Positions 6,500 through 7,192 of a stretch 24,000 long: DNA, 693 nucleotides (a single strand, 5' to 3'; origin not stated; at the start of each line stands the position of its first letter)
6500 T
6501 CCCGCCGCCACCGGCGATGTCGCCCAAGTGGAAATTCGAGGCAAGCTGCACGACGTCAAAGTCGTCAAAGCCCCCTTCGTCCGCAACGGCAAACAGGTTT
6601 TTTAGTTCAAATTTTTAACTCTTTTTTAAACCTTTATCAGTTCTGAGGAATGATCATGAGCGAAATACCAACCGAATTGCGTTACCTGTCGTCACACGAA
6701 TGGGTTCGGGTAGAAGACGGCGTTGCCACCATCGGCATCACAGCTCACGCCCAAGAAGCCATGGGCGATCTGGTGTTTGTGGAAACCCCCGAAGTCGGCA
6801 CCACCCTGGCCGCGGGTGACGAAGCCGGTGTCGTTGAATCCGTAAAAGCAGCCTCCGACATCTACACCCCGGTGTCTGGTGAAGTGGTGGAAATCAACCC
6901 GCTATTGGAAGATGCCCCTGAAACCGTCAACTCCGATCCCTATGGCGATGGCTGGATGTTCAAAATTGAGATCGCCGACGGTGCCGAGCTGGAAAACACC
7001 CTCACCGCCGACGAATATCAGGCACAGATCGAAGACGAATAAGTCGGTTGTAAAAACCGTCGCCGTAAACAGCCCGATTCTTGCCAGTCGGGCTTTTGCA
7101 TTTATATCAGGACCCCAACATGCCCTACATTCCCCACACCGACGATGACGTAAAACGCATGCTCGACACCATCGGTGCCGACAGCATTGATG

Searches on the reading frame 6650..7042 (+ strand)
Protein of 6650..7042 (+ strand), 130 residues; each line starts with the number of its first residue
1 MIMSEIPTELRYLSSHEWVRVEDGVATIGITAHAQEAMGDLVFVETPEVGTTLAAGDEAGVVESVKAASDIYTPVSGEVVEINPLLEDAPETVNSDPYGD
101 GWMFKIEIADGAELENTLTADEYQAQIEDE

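Call 85: search_protein_families(library=pfam, proteins=[window:6650-7042:+], max_evalue=0.00001)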
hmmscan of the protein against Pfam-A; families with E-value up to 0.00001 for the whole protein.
window:6650-7042:+ (130 aa): 1 family
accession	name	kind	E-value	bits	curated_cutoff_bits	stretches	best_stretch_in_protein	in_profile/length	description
PF01597.25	GCV_H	-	1.5e-45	154.5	22.2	1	10-129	1-121/122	Glycine cleavage H-protein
